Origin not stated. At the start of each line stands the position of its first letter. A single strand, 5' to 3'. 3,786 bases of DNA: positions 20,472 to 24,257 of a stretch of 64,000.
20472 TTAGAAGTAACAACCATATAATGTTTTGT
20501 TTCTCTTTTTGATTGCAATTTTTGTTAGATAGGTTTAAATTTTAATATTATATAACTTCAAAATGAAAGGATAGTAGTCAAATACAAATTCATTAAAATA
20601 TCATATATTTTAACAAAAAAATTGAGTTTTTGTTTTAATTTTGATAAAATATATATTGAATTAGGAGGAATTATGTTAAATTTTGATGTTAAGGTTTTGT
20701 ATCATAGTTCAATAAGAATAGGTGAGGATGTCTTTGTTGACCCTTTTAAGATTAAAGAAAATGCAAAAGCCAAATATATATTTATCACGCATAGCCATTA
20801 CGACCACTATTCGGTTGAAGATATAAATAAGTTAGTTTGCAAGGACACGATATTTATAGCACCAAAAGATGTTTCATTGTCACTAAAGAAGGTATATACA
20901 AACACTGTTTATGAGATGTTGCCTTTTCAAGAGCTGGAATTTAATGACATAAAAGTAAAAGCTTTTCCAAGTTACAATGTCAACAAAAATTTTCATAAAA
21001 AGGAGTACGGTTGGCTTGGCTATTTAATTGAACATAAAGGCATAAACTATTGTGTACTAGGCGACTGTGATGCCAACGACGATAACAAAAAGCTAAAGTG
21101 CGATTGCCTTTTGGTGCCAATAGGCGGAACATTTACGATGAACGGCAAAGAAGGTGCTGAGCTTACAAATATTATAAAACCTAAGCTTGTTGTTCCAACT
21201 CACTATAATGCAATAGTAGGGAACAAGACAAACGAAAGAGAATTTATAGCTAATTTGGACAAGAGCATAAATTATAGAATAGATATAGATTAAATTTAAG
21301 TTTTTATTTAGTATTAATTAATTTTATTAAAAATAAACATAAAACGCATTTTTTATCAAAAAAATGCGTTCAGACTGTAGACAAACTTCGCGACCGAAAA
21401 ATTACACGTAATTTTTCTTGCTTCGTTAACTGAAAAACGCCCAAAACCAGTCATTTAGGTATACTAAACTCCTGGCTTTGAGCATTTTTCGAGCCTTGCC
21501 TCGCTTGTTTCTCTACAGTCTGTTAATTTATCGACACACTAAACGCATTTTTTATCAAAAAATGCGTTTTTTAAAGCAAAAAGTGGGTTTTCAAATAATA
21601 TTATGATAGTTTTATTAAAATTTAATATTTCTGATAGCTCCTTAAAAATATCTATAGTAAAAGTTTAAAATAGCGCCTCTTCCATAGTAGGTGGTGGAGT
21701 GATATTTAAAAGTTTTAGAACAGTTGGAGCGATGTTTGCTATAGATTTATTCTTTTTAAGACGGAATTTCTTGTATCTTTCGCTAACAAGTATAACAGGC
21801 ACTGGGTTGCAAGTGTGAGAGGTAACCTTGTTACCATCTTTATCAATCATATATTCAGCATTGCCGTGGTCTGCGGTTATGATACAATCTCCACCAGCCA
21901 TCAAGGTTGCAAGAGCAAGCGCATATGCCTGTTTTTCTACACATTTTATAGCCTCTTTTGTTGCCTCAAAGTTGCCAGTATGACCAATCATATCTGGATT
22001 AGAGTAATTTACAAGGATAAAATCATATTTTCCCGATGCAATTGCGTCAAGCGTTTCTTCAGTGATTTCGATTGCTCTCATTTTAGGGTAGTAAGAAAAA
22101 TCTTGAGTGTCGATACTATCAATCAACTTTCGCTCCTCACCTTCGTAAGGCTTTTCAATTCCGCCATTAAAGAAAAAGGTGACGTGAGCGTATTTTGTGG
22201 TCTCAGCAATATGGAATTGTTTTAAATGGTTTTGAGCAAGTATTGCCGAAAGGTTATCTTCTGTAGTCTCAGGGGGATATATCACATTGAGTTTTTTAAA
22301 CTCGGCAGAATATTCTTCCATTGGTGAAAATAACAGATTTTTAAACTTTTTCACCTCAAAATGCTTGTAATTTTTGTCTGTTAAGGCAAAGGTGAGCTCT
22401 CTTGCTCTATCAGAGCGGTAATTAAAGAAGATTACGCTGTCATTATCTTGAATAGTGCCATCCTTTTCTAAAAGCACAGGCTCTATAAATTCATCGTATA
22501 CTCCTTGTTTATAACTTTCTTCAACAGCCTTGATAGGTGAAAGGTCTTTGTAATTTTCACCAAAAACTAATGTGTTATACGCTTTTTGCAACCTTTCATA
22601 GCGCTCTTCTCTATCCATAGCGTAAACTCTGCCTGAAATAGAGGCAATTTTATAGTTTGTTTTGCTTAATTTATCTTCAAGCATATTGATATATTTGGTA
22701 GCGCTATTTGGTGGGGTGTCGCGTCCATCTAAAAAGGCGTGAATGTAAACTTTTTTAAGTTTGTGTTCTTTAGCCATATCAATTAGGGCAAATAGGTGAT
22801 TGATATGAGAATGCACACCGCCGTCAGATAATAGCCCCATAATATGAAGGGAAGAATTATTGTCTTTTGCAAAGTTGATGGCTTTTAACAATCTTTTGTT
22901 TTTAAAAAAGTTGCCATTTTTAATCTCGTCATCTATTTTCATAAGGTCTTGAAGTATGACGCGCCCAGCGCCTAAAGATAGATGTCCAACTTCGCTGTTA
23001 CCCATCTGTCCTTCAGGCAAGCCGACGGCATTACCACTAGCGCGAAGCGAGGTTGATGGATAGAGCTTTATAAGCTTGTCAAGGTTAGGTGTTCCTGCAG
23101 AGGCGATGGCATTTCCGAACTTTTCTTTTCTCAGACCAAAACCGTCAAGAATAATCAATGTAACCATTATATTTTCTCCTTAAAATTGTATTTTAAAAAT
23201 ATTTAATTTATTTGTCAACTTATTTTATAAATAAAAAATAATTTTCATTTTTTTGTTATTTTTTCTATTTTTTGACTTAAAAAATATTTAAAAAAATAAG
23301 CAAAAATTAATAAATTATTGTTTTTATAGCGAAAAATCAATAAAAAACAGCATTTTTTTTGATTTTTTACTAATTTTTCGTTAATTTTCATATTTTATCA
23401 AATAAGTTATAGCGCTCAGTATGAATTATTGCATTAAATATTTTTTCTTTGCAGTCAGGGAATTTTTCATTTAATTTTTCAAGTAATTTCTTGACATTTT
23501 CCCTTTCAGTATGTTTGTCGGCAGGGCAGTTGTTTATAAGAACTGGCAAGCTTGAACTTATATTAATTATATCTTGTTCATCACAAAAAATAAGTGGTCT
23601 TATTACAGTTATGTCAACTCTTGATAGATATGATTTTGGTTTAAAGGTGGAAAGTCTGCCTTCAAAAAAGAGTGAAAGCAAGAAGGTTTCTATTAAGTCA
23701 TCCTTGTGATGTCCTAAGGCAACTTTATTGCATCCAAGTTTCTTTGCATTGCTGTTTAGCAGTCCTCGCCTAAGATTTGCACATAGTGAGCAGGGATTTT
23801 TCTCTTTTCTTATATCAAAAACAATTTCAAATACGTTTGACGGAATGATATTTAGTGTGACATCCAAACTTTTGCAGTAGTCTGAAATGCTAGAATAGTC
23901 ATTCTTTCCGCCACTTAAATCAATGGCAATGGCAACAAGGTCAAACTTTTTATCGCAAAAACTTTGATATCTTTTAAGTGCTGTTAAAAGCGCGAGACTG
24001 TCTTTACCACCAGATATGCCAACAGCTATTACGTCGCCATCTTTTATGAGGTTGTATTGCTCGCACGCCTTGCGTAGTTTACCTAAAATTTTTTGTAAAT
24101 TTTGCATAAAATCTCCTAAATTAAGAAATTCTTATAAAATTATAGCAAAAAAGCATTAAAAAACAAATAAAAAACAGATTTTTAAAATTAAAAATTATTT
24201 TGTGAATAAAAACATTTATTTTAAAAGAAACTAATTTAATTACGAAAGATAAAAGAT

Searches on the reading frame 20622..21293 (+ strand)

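Call 10: search_protein_families(library=pfam, proteins=[window:20622-21293:+], max_evalue=0.001)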
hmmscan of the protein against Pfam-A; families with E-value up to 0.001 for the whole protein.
window:20622-21293:+ (223 aa): 2 families
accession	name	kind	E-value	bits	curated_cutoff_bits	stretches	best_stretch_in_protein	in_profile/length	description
PF13483.12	Lactamase_B_3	-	2.6e-20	73.5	24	1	32-194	11-160/160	Beta-lactamase superfamily domain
PF12706.13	Lactamase_B_2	-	7.1e-16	58.8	27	1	41-195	21-200/200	Beta-lactamase superfamily domain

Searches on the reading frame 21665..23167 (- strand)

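Call 10: search_protein_families(library=pfam, proteins=[window:21665-23167:-], max_evalue=0.001)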
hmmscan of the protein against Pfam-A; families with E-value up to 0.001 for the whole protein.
window:21665-23167:- (500 aa): 2 families
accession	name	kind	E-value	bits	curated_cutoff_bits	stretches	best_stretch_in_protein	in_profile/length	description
PF06415.18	iPGM_N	-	3.7e-81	272.2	27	1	78-287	1-216/217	BPG-independent PGAM N-terminus (iPGM_N)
PF01676.23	Metalloenzyme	-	2.2e-73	247.3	24.3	1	2-489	3-250/252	Metalloenzyme superfamily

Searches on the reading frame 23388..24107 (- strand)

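Call 10: search_protein_families(library=pfam, proteins=[window:23388-24107:-], max_evalue=0.001)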
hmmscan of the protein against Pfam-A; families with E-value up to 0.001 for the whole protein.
window:23388-24107:- (239 aa): 1 family
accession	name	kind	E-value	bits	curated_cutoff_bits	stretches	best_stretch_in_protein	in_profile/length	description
PF01171.26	ATP_bind_3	-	4.6e-17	62.8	27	1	27-184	2-156/182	PP-loop family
